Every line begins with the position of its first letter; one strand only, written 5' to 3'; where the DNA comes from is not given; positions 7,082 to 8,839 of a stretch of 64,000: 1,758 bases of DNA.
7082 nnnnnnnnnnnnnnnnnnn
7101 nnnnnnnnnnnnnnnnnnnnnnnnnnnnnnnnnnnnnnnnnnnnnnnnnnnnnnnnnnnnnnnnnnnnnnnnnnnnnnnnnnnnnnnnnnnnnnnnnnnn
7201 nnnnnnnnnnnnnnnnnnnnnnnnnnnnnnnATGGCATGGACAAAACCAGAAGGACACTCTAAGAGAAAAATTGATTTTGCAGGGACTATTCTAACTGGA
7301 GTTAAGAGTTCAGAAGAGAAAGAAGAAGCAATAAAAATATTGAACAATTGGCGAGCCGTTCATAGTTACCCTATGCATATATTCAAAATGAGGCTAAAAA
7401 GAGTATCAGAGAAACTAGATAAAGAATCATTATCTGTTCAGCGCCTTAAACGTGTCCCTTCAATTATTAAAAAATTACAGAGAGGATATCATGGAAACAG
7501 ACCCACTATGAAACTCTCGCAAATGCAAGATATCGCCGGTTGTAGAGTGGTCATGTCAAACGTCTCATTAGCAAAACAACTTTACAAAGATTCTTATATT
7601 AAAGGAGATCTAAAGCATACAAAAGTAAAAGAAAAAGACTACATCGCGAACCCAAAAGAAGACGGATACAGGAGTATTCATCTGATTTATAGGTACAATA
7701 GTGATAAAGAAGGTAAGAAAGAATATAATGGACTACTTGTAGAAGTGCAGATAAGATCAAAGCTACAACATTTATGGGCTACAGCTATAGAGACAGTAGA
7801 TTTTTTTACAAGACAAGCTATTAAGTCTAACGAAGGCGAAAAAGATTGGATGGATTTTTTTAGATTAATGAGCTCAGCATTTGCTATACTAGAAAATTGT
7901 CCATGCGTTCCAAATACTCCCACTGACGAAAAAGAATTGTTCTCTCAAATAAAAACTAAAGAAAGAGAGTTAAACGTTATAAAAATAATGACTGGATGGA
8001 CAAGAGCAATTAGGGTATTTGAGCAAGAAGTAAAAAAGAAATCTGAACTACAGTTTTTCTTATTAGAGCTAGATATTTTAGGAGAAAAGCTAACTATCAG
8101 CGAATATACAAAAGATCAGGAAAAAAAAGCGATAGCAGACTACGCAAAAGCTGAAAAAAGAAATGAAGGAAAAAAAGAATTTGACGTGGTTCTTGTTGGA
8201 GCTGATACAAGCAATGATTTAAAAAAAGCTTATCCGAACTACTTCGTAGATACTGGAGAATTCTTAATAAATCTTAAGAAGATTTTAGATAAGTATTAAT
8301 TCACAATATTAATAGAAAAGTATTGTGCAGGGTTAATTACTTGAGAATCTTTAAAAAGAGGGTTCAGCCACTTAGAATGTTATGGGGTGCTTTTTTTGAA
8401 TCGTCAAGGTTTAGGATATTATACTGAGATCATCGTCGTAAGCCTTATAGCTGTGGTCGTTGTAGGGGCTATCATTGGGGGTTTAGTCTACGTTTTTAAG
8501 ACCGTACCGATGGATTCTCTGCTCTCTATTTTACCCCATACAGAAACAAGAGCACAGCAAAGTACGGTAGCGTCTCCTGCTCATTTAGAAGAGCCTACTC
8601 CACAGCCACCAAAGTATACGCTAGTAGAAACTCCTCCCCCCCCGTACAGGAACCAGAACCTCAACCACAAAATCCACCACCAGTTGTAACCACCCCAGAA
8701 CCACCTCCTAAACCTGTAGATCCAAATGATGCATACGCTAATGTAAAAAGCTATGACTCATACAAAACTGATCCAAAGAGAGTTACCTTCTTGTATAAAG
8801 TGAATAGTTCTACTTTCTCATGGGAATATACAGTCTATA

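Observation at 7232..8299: Archaeal RelA/SpoT-synthetase-fold protein with CapRel-like single-chain architecture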

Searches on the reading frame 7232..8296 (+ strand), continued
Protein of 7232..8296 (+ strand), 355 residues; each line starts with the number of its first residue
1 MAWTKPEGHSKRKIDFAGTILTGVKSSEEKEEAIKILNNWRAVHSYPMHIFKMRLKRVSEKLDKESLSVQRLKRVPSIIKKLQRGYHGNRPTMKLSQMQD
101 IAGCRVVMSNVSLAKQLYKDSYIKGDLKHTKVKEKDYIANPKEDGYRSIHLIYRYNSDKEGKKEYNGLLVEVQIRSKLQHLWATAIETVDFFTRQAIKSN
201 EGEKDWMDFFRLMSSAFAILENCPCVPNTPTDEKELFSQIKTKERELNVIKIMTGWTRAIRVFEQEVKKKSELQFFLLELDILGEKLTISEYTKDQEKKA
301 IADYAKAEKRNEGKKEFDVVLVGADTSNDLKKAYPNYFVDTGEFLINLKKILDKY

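Call 41: fold_search(model_id=the predicted structure, library=pdb)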
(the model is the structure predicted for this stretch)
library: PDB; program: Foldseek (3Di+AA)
matches with E <= 10: 292; with E <= 0.001: 58
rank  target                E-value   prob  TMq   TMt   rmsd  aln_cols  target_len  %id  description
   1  9erv_A                2.5e-23  1.00  0.70  0.72   6.7       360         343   32  Structure of Salmonella CapRel bound to Bas11 Gp54 (released 2024-11-06)
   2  7ztb_B                2.6e-23  1.00  0.73  0.75   5.7       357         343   33  Structure of the Salmonella tRNA pyrophosphokinase CapRel (released 2022-11-23)
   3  7ztb_A                4.0e-23  1.00  0.73  0.75   5.6       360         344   33  Structure of the Salmonella tRNA pyrophosphokinase CapRel (released 2022-11-23)
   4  5ded_H                1.9e-08  1.00  0.41  0.72   3.6       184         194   27  Crystal structure of the small alarmone synthethase 1 from Bacillus subtilis bound to its product pppGpp (released 2015-10-28)
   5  5ded_B                2.1e-08  1.00  0.43  0.77   4.1       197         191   25  Crystal structure of the small alarmone synthethase 1 from Bacillus subtilis bound to its product pppGpp (released 2015-10-28)
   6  5dec_B                2.1e-08  1.00  0.41  0.71   3.6       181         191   27  Crystal structure of the small alarmone synthetase 1 from Bacillus subtilis (released 2015-10-28)
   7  5dec_D                2.4e-08  1.00  0.40  0.71   3.6       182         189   25  Crystal structure of the small alarmone synthetase 1 from Bacillus subtilis (released 2015-10-28)
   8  5ded_A                2.5e-08  1.00  0.42  0.72   3.5       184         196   27  Crystal structure of the small alarmone synthethase 1 from Bacillus subtilis bound to its product pppGpp (released 2015-10-28)
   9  5ded_C                3.8e-08  1.00  0.41  0.72   4.2       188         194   26  Crystal structure of the small alarmone synthethase 1 from Bacillus subtilis bound to its product pppGpp (released 2015-10-28)
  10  5ded_D                3.8e-08  1.00  0.39  0.71   3.5       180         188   26  Crystal structure of the small alarmone synthethase 1 from Bacillus subtilis bound to its product pppGpp (released 2015-10-28)
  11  5ded_E                4.7e-08  1.00  0.40  0.71   3.6       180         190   26  Crystal structure of the small alarmone synthethase 1 from Bacillus subtilis bound to its product pppGpp (released 2015-10-28)
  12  6ewz_A                5.3e-08  1.00  0.35  0.57   5.4       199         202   26  Crystal structure of RelP (SAS2) from Staphylococcus aureus bound to AMPCPP and GTP in the pre-catalytic state (released 2018-01-24)
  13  5dec_A                5.9e-08  1.00  0.39  0.70   3.8       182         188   26  Crystal structure of the small alarmone synthetase 1 from Bacillus subtilis (released 2015-10-28)
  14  6fgk_A                6.2e-08  1.00  0.42  0.77   3.7       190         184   23  Crystal structure of the small alarmone synthethase 2 from Bacillus subtilis (released 2018-02-07)
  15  5ded_F                6.2e-08  1.00  0.37  0.65   5.0       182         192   24  Crystal structure of the small alarmone synthethase 1 from Bacillus subtilis bound to its product pppGpp (released 2015-10-28)
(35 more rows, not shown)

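Call 51: find_related_loci(query=A1, collection=viral_contigs, flank=8000)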
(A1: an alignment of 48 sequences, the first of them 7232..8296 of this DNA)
Query A1 (355 aa) in viral_contigs; peptide patterns used: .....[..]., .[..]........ (x = any residue, [..] = any of these).
257 stretches matched a pattern; 93 encode a relative of the query (tblastn E <= 1e-3); the best 80 are kept; 80 distinct loci.
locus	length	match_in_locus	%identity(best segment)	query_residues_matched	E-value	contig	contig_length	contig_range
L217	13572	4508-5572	68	1-355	1e-165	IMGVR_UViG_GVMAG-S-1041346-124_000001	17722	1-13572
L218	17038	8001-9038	42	1-353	1e-86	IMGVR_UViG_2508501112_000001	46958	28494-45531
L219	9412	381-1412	43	1-352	3e-85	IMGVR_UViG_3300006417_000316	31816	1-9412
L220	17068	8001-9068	40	1-355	5e-84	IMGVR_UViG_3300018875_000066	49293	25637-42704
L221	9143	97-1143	41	1-353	1e-78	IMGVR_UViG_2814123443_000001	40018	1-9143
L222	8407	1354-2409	39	1-353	7e-78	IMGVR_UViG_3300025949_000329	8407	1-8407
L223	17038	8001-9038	38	1-352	2e-77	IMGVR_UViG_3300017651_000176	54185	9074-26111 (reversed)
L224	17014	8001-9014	39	1-344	1e-77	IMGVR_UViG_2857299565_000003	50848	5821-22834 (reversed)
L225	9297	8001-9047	38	1-352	4e-77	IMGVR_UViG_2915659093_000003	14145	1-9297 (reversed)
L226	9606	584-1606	38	1-354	3e-75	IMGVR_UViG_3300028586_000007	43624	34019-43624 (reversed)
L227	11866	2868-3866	39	3-352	3e-75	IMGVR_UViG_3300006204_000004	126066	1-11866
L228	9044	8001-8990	37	14-353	4e-74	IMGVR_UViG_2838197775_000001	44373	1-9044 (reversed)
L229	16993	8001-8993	39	14-352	3e-76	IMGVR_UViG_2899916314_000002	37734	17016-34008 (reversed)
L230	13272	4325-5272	39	26-352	4e-72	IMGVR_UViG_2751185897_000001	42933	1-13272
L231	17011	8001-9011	38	3-355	3e-71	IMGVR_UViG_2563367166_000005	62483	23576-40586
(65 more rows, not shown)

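Call 64: find_encoding_contigs(protein=P0031, flank=1500, max_places=2)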
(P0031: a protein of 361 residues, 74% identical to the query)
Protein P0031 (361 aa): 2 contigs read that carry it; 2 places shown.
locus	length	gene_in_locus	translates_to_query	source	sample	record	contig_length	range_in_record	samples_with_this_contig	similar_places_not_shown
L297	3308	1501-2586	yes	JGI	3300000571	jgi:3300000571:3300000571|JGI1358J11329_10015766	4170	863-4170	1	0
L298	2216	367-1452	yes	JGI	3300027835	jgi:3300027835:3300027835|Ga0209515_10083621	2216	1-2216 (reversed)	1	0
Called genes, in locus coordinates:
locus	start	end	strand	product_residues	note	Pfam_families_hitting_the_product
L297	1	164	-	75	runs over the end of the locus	PF07927:HicA_toxin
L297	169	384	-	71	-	PF15919:HicB_lk_antitox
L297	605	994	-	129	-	PF01850:PIN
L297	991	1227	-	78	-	PF02697:VAPB_antitox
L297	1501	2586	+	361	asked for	PF04607:RelA_SpoT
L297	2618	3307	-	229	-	?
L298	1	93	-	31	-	?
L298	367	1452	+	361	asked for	PF04607:RelA_SpoT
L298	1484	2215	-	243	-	?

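Call 65: find_encoding_contigs(protein=P0084, flank=1500, max_places=2)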
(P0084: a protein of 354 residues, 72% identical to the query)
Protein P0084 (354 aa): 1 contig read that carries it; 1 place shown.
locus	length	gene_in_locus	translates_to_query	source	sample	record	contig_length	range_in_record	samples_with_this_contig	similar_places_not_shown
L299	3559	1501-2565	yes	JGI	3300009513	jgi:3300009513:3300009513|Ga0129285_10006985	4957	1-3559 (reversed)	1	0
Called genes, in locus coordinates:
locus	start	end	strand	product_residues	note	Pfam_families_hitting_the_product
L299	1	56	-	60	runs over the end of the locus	-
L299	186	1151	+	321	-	PF13404:HTH_AsnC-type, PF13412:HTH_24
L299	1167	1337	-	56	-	-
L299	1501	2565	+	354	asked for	PF04607:RelA_SpoT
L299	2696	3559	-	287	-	PF02661:Fic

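Call 66: find_encoding_contigs(protein=P0107, flank=1500, max_places=2)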
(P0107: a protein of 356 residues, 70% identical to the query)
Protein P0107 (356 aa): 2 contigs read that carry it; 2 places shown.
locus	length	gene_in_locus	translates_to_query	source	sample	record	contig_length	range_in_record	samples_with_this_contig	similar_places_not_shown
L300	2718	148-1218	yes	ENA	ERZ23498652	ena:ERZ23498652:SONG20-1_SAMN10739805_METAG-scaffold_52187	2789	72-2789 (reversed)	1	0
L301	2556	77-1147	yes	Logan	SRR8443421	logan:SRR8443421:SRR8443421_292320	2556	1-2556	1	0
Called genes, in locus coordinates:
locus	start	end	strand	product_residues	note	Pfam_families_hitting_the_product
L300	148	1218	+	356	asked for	PF04607:RelA_SpoT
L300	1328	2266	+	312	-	PF00297:Ribosomal_L3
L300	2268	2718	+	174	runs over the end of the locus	?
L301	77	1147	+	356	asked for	PF04607:RelA_SpoT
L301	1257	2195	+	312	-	PF00297:Ribosomal_L3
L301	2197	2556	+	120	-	?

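Call 67: find_encoding_contigs(protein=P0050, flank=1500, max_places=2)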
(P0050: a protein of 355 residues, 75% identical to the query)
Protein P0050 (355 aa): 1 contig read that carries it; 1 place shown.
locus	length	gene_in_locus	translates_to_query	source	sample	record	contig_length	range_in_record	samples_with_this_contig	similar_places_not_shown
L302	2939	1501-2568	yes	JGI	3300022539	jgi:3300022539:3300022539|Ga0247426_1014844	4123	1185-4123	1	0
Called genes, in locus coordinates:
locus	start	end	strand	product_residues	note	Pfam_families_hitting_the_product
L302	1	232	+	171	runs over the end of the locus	PF01909:NTP_transf_2, PF18765:Polbeta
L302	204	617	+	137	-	PF01934:HepT-like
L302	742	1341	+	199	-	-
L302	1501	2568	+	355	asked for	PF04607:RelA_SpoT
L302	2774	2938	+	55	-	?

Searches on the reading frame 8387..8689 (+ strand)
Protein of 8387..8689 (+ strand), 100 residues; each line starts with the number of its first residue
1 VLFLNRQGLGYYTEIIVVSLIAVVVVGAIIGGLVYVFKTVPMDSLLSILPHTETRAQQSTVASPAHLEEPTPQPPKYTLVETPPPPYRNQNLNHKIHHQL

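Call 3: search_protein_families(library=pfam, proteins=[window:8387-8689:+], max_evalue=0.1)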
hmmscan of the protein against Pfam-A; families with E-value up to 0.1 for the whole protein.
window:8387-8689:+ (100 aa): 2 families
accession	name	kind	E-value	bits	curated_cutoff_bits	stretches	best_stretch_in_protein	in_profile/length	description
PF17260.7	DUF5326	-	0.026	15.2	27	1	7-37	6-36/70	Family of unknown function (DUF5326)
PF08999.15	SP_C-Propep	-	0.09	13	25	1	15-48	43-76/96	Surfactant protein C, N terminal propeptide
